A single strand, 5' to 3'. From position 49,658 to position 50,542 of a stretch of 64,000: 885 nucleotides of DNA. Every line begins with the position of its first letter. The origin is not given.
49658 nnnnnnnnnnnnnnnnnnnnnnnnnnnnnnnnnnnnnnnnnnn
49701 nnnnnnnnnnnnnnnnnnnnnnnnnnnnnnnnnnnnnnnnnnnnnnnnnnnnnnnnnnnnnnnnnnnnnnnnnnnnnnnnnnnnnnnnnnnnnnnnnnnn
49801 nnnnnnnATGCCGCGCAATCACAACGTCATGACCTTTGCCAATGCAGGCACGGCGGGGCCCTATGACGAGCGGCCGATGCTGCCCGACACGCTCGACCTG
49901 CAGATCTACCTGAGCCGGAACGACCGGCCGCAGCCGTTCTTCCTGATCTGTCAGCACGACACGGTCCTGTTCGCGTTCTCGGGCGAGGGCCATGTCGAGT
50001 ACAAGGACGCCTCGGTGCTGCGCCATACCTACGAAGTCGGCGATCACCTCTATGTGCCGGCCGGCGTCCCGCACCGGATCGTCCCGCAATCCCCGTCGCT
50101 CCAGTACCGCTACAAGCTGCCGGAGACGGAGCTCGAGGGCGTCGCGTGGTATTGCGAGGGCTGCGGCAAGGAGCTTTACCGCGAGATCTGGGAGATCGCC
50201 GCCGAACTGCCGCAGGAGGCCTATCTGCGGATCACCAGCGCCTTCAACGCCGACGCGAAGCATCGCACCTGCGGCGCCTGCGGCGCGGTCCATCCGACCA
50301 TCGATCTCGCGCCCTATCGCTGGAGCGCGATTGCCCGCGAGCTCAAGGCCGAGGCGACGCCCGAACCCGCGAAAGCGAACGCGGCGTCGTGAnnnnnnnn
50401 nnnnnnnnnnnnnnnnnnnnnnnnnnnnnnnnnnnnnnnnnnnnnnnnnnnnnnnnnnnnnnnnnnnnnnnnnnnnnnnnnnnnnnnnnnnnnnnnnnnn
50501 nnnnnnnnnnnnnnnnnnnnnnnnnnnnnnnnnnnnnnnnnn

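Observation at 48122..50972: Operon encoding a signal-less TAXI-like binding protein, two tandem HAO-like cupins (one with, one without the metal carboxylate) and an NTF2-fold protein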

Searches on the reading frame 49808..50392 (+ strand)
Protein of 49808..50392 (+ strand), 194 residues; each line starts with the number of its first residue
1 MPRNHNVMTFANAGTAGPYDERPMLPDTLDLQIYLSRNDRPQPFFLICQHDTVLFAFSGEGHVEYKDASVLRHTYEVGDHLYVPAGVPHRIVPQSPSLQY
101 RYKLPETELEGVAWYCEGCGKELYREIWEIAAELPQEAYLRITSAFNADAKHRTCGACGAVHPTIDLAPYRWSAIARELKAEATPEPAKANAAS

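Call 3: search_protein_families(library=pfam, proteins=[window:49808-50392:+], max_evalue=0.01)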
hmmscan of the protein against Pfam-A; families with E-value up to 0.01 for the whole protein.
window:49808-50392:+ (194 aa): 2 families
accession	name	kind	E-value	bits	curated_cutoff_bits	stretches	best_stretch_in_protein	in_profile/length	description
PF07883.17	Cupin_2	-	0.00023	21.3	27.2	1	53-92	21-57/70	Cupin domain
PF08007.18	JmjC_2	-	0.0028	17.6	22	1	73-102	88-117/127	JmjC domain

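Call 4: search_protein_families(library=ncbifam, proteins=[window:49808-50392:+], max_evalue=0.01)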
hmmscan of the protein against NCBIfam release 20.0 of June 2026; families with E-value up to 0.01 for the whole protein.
window:49808-50392:+ (194 aa): 3 families
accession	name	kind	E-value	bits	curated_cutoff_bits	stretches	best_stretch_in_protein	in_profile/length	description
NF009763.0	PRK13264.1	equivalog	1.7e-11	44.4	220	1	52-164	57-170/178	3-hydroxyanthranilate 3,4-dioxygenase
TIGR03037.1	anthran_nbaC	equivalog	3.4e-09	36.9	145.95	1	50-159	48-158/159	3-hydroxyanthranilate 3,4-dioxygenase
TIGR03831.1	YgiT_finger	domain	0.0034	17.6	20.2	0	99-124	17-43/46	YgiT-type zinc finger protein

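Call 5: search_solved_structures(query=window:49808-50392:+, max_evalue=1, show_alignments=2)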
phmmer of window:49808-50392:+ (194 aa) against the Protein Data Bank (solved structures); distinct sequences matched with E-value up to 1: 12.
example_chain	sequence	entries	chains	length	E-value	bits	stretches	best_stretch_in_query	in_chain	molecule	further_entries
6d60_A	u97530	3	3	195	1.8e-05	27.7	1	74-163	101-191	3-hydroxyanthranilate 3,4-dioxygenase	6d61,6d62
5v27_A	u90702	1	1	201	3.5e-05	26.8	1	72-163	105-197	3-hydroxyanthranilate 3,4-dioxygenase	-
1yfu_A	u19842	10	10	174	4.6e-05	26.4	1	73-163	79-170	3-hydroxyanthranilate-3,4-dioxygenase | 3-hydroxyanthranilate 3,4-dioxygenase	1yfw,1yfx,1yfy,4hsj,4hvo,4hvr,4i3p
4wzc_A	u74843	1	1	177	4.7e-05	26.4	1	73-163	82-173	3-hydroxyanthranilate 3,4-dioxygenase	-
6bvp_A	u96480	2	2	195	6e-05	26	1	73-163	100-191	3-hydroxyanthranilate 3,4-dioxygenase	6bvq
6bvr_A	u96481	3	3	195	6e-05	26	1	74-163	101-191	3-hydroxyanthranilate 3,4-dioxygenase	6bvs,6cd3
6vi5_A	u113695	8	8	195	6.1e-05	26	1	74-163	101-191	3-hydroxyanthranilate 3,4-dioxygenase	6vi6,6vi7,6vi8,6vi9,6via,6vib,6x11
4hsl_A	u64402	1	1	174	6.1e-05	26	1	73-163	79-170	3-hydroxyanthranilate 3,4-dioxygenase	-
5v28_A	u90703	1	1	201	8.2e-05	25.6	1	72-163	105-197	3-hydroxyanthranilate 3,4-dioxygenase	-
5v26_A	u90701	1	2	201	0.0001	25.3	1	73-163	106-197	3-hydroxyanthranilate 3,4-dioxygenase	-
1zvf_A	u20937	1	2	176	0.047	16.6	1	75-160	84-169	3-hydroxyanthranilate 3,4-dioxygenase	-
4hvq_A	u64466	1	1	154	0.089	15.7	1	72-126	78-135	3-hydroxyanthranilate 3,4-dioxygenase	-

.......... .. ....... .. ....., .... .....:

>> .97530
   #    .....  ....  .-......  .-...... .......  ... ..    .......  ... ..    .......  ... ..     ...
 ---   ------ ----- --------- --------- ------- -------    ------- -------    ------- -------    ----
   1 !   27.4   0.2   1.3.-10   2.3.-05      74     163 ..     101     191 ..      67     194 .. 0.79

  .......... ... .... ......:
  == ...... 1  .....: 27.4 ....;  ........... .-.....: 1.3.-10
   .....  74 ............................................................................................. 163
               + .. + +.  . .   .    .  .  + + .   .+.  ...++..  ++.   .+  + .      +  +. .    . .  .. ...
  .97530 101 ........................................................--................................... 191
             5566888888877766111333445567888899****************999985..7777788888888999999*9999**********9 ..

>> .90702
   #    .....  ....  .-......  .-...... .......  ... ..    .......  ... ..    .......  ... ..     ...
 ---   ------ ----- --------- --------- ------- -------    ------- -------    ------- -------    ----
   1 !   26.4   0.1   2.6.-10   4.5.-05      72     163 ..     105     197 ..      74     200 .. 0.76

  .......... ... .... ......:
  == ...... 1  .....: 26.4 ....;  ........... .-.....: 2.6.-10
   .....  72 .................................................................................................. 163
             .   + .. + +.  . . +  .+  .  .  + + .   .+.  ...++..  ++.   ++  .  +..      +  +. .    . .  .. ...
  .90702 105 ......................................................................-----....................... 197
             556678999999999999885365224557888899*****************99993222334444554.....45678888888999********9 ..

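Call 7: find_homologous_proteins(query=window:49808-50392:+, max_evalue=0.001)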
Query window:49808-50392:+ (194 aa): 269 proteins with E <= 0.001 among 318 candidates; the best 120 are listed.
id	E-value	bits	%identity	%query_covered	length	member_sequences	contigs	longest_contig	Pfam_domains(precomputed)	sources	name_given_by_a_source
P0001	7.6e-115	400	86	100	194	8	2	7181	-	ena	-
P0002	2.7e-106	372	83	93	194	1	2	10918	-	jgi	jgi:hypothetical protein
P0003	2.5e-104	365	79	99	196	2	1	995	-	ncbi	-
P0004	1.4e-102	360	79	95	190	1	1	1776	-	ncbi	ncbi:MAG: hypothetical protein ACREFQ_20595 [Stellaceae bacterium]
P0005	3.3e-102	358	79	98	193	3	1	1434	-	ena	-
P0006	1.2e-101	356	80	99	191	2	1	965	-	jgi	jgi:3-hydroxyanthranilate 3,4-dioxygenase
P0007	7.5e-101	354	78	97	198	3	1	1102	-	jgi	-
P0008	8.4e-101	354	79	99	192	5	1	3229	-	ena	-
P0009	8.4e-101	354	81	93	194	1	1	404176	-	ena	-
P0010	1.5e-100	353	77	99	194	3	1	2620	-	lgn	-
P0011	4.5e-100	351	80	96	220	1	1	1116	-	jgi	jgi:hypothetical protein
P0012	3.2e-99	349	78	95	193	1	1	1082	-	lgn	-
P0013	9.3e-99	347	76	99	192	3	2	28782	-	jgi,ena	-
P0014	1.0e-98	347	77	98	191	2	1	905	PF07883.18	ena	-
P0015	1.1e-98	347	79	92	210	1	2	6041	-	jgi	jgi:3-hydroxyanthranilate 3,4-dioxygenase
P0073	3.2e-74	267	62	94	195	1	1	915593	-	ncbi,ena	-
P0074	1.4e-72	262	62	97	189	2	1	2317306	-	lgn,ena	-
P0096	4.1e-67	244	56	93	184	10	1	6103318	-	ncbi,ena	-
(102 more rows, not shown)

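Call 8: find_related_loci(query=window:49808-50392:+, collection=genome_contigs, flank=6000)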
Query window:49808-50392:+ (194 aa) in genome_contigs; peptide patterns used: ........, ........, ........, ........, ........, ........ (x = any residue, [..] = any of these).
104 stretches matched a pattern; 13 encode a relative of the query (tblastn E <= 1e-3); 13 distinct loci.
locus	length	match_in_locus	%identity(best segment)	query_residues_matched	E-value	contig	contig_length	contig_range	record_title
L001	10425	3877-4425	80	1-183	5e-103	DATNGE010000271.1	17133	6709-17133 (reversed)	MAG TPA_asm: Stellaceae bacterium isolate SMAG_U11313 k141_4306799, whole genome shotgun sequence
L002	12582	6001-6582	61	1-193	7e-83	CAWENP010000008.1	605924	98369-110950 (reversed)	MAG: uncultured delta proteobacterium isolate MFD02248.bin.1.176 genome assembly, contig: contig_49335, whole genome sho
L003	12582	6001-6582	61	1-193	1e-82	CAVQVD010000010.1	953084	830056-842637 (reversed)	MAG: uncultured delta proteobacterium isolate MFD10064.bin.1.75 genome assembly, contig: contig_23459, whole genome shot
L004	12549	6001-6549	62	1-183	2e-79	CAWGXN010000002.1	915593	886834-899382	MAG: uncultured Alphaproteobacteria bacterium isolate MFD01721.bin.2.6 genome assembly, contig: contig_29648, whole geno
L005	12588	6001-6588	61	3-194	4e-78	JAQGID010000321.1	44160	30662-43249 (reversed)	MAG: Rhodospirillales bacterium isolate RYN_450 scaffold_1492462, whole genome shotgun sequence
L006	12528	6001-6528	61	8-183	9e-76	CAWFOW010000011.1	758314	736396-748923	MAG: uncultured Alphaproteobacteria bacterium isolate MFD05684.bin.1.40 genome assembly, contig: contig_74800, whole gen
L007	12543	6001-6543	56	1-181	9e-73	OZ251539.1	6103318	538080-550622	MAG: Alphaproteobacteria bacterium isolate efdf64b3-afa9-4fb8-9792-56cfcde380f9 genome assembly, chromosome: 1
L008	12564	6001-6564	56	1-189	2e-68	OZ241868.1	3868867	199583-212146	MAG: Alphaproteobacteria bacterium isolate b4ae9bc1-5738-42e5-b173-7ca6ead8d003 genome assembly, chromosome: 1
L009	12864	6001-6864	54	1-181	1e-64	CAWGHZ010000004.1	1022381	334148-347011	MAG: uncultured Alphaproteobacteria bacterium isolate MFD02416.bin.3.171 genome assembly, contig: contig_31225, whole ge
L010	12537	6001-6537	50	1-179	7e-59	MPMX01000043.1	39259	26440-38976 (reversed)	MAG: Rhodospirillaceae bacterium bin65 NODE_1659_length_39259_cov_17.6274_ID_3317, whole genome shotgun sequence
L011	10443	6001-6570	49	1-190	5e-59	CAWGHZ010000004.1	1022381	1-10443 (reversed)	MAG: uncultured Alphaproteobacteria bacterium isolate MFD02416.bin.3.171 genome assembly, contig: contig_31225, whole ge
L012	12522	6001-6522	49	1-180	2e-53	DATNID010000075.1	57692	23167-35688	MAG TPA_asm: Stellaceae bacterium isolate SMAG_U11364 k141_290657, whole genome shotgun sequence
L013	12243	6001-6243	32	13-121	1e-5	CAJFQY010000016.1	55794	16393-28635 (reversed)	Candidatus Pararuminococcus gallinarum isolate Chicken_15_mag_192 genome assembly, contig: MAGpy_11413_15_idba_bin_192_f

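Call 25: find_encoding_contigs(protein=P0009, flank=8000, max_places=2)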
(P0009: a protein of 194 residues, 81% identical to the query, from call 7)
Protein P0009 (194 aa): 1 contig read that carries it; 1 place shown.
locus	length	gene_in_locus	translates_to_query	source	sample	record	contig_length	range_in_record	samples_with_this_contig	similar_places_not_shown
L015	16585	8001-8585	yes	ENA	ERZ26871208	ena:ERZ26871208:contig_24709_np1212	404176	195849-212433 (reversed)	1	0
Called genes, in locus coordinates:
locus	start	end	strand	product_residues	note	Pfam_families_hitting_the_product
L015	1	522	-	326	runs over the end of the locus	PF07883:Cupin_2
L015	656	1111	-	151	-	PF13827:DUF4189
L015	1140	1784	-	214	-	PF02798:GST_N, PF13409:GST_N_2, PF13417:GST_N_3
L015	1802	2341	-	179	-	PF00903:Glyoxalase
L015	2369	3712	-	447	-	PF12837:Fer4_6 (faint), PF13237:Fer4_10 (faint), PF13534:Fer4_17 (weak), PF13183:Fer4_8, PF02754:CCG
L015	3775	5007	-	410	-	PF01408:GFO_IDH_MocA, PF22725:GFO_IDH_MocA_C3, PF02894:GFO_IDH_MocA_C (weak)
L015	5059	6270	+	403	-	PF00355:Rieske, PF19301:LigXa_C (weak)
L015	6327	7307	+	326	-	PF16868:NMT1_3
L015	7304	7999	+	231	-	-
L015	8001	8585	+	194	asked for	-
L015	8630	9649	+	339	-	PF13379:NMT1_2 (weak), PF09084:NMT1, PF12974:Phosphonate-bd (weak), PF16868:NMT1_3 (faint)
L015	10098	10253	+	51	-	-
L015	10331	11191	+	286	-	PF09955:DUF2189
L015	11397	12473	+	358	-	PF00685:Sulfotransfer_1, PF13469:Sulfotransfer_3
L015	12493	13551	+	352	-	PF00535:Glycos_transf_2, PF10111:Glyco_tranf_2_2, PF13641:Glyco_tranf_2_3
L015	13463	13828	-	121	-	-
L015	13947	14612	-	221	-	PF00440:TetR_N, PF16859:TetR_C_11 (weak), PF14246:TetR_C_7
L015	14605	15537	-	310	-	PF00355:Rieske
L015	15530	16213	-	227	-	-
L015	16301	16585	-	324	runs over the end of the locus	PF16868:NMT1_3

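Call 26: find_encoding_contigs(protein=P0073, flank=8000, max_places=1)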
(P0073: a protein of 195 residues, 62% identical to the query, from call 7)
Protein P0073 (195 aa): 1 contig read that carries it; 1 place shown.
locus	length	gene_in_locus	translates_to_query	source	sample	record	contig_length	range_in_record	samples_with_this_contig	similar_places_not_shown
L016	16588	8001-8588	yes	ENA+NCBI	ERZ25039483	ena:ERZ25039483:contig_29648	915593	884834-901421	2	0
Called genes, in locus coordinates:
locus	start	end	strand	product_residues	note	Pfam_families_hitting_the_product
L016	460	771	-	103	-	PF01315:Ald_Xan_dh_C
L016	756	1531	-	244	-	PF00111:Fer2 (weak)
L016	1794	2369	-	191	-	PF08238:Sel1 (weak)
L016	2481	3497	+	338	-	PF03480:DctP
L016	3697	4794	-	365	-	PF00296:Bac_luciferase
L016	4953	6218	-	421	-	PF02311:AraC_binding (weak)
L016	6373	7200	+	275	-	PF00561:Abhydrolase_1, PF12146:Hydrolase_4, PF12697:Abhydrolase_6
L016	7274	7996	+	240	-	-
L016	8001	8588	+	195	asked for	-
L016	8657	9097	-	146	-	PF13577:SnoaL_4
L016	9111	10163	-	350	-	PF02900:LigB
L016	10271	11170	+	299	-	PF01557:FAA_hydrolase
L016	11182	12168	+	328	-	PF01557:FAA_hydrolase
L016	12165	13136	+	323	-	PF00296:Bac_luciferase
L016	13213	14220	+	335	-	PF13379:NMT1_2 (weak), PF09084:NMT1, PF12974:Phosphonate-bd (weak)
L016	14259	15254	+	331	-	PF13379:NMT1_2 (weak), PF09084:NMT1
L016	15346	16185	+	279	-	PF00528:BPD_transp_1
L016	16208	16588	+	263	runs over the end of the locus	PF00005:ABC_tran, PF13304:AAA_21 (faint)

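Call 27: find_encoding_contigs(protein=P0096, flank=8000, max_places=1)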
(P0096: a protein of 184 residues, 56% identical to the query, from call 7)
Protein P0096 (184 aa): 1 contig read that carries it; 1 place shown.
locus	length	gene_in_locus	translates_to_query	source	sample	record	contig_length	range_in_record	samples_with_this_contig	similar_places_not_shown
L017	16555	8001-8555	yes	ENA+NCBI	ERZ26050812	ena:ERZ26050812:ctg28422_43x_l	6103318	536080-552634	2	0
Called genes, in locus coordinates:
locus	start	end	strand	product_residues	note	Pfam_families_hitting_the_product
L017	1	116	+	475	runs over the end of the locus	PF20695:UbiD_N, PF01977:UbiD, PF20696:UbiD_C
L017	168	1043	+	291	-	PF00941:FAD_binding_5, PF03450:CO_deh_flav_C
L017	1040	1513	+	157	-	PF00111:Fer2 (weak), PF01799:Fer2_2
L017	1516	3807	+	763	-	PF01315:Ald_Xan_dh_C, PF02738:MoCoBD_1, PF20256:MoCoBD_2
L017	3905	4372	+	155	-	PF10604:Polyketide_cyc2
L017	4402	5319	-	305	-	PF00126:HTH_1, PF03466:LysR_substrate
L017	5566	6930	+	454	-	-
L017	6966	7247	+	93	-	PF14026:SCO4226-like (weak)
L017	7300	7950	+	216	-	-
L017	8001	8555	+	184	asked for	-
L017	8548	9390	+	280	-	PF00005:ABC_tran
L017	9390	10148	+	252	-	PF00528:BPD_transp_1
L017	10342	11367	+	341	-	PF13379:NMT1_2, PF04069:OpuAC, PF09084:NMT1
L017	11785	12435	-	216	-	PF02798:GST_N, PF13409:GST_N_2, PF13417:GST_N_3, PF22441:CLIC-like_N (weak), PF13410:GST_C_2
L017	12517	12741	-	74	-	PF11324:DUF3126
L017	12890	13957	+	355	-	PF00355:Rieske, PF19298:KshA_C (faint), PF19112:VanA_C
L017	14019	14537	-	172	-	PF00929:RNase_T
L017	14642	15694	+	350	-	PF00296:Bac_luciferase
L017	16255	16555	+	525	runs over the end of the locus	PF20695:UbiD_N, PF01977:UbiD, PF20696:UbiD_C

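Call 28: find_encoding_contigs(protein=P0074, flank=8000, max_places=1)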
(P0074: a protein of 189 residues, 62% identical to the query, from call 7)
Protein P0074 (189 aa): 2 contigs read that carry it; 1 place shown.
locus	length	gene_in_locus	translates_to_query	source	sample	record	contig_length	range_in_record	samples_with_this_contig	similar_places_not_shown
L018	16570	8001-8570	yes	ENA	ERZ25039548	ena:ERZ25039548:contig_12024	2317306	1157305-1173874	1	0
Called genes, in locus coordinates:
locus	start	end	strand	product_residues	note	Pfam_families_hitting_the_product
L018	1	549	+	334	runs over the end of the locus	PF13379:NMT1_2 (weak), PF09084:NMT1, PF16868:NMT1_3 (weak)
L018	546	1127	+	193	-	PF13489:Methyltransf_23 (weak), PF08241:Methyltransf_11, PF08242:Methyltransf_12, PF13649:Methyltransf_25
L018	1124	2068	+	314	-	PF13379:NMT1_2, PF09084:NMT1, PF12974:Phosphonate-bd (weak)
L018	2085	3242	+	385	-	PF04909:Amidohydro_2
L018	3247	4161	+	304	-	-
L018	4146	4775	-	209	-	PF00440:TetR_N, PF16859:TetR_C_11 (weak), PF14246:TetR_C_7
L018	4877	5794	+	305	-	PF01370:Epimerase (faint), PF05368:NmrA, PF13460:NAD_binding_10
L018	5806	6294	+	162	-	-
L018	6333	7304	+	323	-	PF16868:NMT1_3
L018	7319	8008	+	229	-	-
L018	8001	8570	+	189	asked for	-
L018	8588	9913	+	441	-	PF01979:Amidohydro_1, PF07969:Amidohydro_3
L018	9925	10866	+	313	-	PF13379:NMT1_2, PF09084:NMT1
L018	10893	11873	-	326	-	PF02423:OCD_Mu_crystall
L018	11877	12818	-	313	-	PF13379:NMT1_2, PF09084:NMT1, PF12974:Phosphonate-bd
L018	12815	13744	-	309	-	PF13379:NMT1_2, PF09084:NMT1, PF12974:Phosphonate-bd (weak)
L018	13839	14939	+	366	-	PF00296:Bac_luciferase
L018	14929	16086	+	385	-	PF00108:Thiolase_N (faint), PF22691:Thiolase_C_1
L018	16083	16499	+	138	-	PF12172:zf-ChsH2, PF01796:OB_ChsH2_C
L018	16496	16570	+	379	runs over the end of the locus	PF02515:CoA_transf_3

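Call 41: predict_structure(alignment_id=A2)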
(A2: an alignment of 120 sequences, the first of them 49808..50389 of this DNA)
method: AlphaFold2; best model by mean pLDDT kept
length: 194 residues; sequences in the alignment: 120
mean_pLDDT: 92.9   pTM: 0.87
mean pLDDT of the five models: 92.9, 92.7, 92.4, 92.1, 91.8
residues with pLDDT >= 90: 165; 70-90: 15; 50-70: 11; < 50: 3
segments of 3 or more residues with pLDDT < 50: none
pLDDT, mean of each block of 10 residues (from residue 1): 71 93 87 94 98 97 97 98 98 98 94 98 98 97 99 98 98 96 70 50
secondary structure, 60 per line:
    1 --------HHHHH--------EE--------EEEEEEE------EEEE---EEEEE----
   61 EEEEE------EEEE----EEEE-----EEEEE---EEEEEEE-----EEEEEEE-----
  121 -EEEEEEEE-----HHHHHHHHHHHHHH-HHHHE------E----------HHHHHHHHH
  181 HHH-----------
elements in order: H9-13 E32-38 E45-48 E52-56 E61-65 E72-75 E80-83 E89-93 E97-103 E109-115 E122-129 H135-148 H150-153 H172-183

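Call 52: search_protein_families(library=pfam, proteins=[L006:8293-9459:+, L008:1431-4067:-], max_evalue=0.0001)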
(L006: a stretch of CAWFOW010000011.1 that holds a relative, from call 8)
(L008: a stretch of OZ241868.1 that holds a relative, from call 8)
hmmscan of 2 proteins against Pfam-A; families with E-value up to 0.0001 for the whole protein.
L006:8293-9459:+ (388 aa): 1 family
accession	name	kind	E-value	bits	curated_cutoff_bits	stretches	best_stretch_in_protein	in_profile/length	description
PF00296.26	Bac_luciferase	-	4.4e-45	154.8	27.9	1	35-338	14-310/314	Luciferase-like monooxygenase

L008:1431-4067:- (878 aa): 3 families
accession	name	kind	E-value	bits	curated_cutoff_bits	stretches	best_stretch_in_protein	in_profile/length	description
PF02738.23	MoCoBD_1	-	2.6e-84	282.6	27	1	276-508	11-244/244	Molybdopterin cofactor-binding domain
PF20256.3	MoCoBD_2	-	1.2e-80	271.4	27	1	535-811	13-283/283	Molybdopterin cofactor-binding domain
PF01315.27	Ald_Xan_dh_C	-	5.8e-31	107.5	31.3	1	134-238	2-110/110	Aldehyde oxidase and xanthine dehydrogenase, a/b hammerhead domain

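Call 72: search_protein_families(library=pfam, proteins=[L015:14605-15537:-, L015:15530-16213:-, L017:5566-6930:+, L018:5806-6294:+], max_evalue=0.01)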
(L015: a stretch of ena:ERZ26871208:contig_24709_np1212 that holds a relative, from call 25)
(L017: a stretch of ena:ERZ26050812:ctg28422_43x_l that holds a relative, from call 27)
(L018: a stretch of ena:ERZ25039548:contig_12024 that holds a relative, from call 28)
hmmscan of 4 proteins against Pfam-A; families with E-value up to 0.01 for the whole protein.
L015:14605-15537:- (310 aa): 1 family
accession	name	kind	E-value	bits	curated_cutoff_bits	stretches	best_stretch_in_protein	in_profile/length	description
PF00355.32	Rieske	-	3e-21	75.6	20.3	1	21-103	1-83/88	Rieske [2Fe-2S] domain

L015:15530-16213:- (227 aa): 0 families

L017:5566-6930:+ (454 aa): 0 families

L018:5806-6294:+ (162 aa): 0 families

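Call 84: search_protein_families(library=pfam, proteins=[L001:612-2108:+, L001:4645-6177:+, L001:6217-6846:+, L005:2962-4119:+, L005:6440-7939:+], max_evalue=0.0001)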
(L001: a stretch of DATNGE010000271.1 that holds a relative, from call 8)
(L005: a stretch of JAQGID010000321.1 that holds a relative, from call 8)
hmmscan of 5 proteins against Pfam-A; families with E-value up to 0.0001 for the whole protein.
L001:612-2108:+ (498 aa): 1 family
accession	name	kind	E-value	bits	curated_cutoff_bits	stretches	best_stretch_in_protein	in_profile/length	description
PF00171.27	Aldedh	-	4e-142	474.5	23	1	20-478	8-461/461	Aldehyde dehydrogenase family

L001:4645-6177:+ (510 aa): 11 families
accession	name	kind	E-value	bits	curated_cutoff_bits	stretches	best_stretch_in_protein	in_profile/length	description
PF07992.20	Pyr_redox_2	-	2.8e-65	221.1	26.1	1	130-423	2-291/291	Pyridine nucleotide-disulphide oxidoreductase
PF00070.33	Pyr_redox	-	2.2e-18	67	22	1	272-343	1-71/82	Pyridine nucleotide-disulphide oxidoreductase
PF00355.32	Rieske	-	1.3e-15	57.5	20.3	1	17-97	7-87/88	Rieske [2Fe-2S] domain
PF14759.12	Reductase_C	-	1e-07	32.8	25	1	442-509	1-68/85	Reductase C-terminal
PF13738.12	Pyr_redox_3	-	1.3e-07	31.7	30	0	196-397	93-305/305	Pyridine nucleotide-disulphide oxidoreductase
PF13806.12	Rieske_2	-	3.9e-07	30.4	27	1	18-108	8-103/104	Rieske-like [2Fe-2S] domain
PF13450.12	NAD_binding_8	-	7e-07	29.9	21.9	0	133-153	1-21/68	NAD(P)-binding Rossmann-like domain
PF01266.30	DAO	-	8.1e-07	29.3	27.9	0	130-163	1-32/353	FAD dependent oxidoreductase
PF03486.20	HI0933_like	-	3.5e-06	27.1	50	0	130-153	2-25/244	HI0933-like protein Rossmann domain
PF13454.12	NAD_binding_9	-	5.2e-06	27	21.8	0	132-167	1-36/155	FAD-NAD(P)-binding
PF13241.12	NAD_binding_7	-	4.6e-05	24.4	22.1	0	270-315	7-53/104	Putative NAD(P)-binding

L001:6217-6846:+ (209 aa): 5 families
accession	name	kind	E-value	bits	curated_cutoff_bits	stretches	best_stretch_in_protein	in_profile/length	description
PF13417.12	GST_N_3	-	5.6e-15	55.9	22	1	3-75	1-72/75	Glutathione S-transferase, N-terminal domain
PF13409.12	GST_N_2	-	1.3e-13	51.7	25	1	9-71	2-68/70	Glutathione S-transferase, N-terminal domain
PF13410.11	GST_C_2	-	1.5e-11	44.7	24.9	1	122-186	2-66/69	Glutathione S-transferase, C-terminal domain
PF00043.30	GST_C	-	1.7e-09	38.2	20.7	1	116-194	16-93/93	Glutathione S-transferase, C-terminal domain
PF02798.26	GST_N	-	1.7e-06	28.7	20.9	1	1-71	3-75/76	Glutathione S-transferase, N-terminal domain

L005:2962-4119:+ (385 aa): 0 families

L005:6440-7939:+ (499 aa): 0 families

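Call 92: search_protein_families(library=pfam, proteins=[L012:7296-7622:+], max_evalue=0.001)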
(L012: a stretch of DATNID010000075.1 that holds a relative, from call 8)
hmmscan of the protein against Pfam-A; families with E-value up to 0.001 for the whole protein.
L012:7296-7622:+ (108 aa): 2 families
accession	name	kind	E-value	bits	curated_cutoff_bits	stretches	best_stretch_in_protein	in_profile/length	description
PF00355.32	Rieske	-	3.4e-21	75.4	20.3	1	6-90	3-87/88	Rieske [2Fe-2S] domain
PF13806.12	Rieske_2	-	8.7e-11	42.1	27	1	5-101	2-103/104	Rieske-like [2Fe-2S] domain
